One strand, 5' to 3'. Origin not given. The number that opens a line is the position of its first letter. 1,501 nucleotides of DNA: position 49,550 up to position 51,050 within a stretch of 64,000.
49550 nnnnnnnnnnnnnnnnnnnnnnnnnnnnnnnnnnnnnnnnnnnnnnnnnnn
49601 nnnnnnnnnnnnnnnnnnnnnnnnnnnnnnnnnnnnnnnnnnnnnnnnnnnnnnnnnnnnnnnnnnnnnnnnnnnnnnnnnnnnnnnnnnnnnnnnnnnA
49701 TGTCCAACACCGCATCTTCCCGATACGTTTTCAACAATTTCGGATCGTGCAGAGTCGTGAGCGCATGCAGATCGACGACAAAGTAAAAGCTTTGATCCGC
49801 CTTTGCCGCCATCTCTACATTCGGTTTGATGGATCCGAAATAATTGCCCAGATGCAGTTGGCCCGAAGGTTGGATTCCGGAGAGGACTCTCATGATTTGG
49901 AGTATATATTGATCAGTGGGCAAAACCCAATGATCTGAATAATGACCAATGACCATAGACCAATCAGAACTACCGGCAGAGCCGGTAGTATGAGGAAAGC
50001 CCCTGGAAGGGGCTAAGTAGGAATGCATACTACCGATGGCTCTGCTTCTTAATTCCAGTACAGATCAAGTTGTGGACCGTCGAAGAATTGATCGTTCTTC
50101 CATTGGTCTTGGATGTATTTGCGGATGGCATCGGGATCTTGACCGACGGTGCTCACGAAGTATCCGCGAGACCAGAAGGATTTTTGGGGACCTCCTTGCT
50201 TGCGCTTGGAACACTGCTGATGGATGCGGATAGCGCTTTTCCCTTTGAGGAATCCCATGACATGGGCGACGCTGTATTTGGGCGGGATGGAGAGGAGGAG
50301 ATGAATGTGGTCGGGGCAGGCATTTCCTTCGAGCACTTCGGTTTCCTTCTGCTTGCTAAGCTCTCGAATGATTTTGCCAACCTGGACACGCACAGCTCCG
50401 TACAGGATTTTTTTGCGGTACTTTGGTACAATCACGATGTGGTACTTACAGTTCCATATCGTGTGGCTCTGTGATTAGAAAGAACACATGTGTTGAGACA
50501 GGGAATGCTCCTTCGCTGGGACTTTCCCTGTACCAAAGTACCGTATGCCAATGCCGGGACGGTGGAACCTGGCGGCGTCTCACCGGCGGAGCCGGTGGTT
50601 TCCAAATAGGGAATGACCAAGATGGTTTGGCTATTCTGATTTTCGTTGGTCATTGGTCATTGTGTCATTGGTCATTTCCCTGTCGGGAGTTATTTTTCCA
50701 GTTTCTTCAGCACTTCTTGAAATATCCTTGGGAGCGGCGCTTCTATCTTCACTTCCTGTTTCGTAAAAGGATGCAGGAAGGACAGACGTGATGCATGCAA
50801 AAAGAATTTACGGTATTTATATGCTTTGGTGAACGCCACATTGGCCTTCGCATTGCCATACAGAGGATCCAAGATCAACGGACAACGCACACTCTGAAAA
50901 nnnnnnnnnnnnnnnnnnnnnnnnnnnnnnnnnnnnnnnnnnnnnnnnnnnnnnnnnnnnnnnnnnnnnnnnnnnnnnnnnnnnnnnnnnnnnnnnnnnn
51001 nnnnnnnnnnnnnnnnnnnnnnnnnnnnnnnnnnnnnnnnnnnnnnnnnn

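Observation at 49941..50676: IS200-type TnpA nested between inverted GGTCATT-family arms: a REPtron-like arrangement linking a Y1 transposase to the dispersed hairpin repeats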

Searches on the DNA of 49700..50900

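Call 33: search_rna_families(source=window, start=49700, end=50900, threshold=evalue, max_evalue=1)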
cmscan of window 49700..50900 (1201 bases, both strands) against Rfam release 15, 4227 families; matches with E-value up to 1: 2.
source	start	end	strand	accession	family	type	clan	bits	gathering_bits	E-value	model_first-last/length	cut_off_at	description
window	49917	49990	-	RF01405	STnc490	Gene; sRNA;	-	21.2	56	0.13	1-124/124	no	STnc490 Hfq binding RNA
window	50414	50545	+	RF01021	mir-558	Gene; miRNA;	-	19.6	90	0.38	1-70/70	no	mir-558 microRNA precursor family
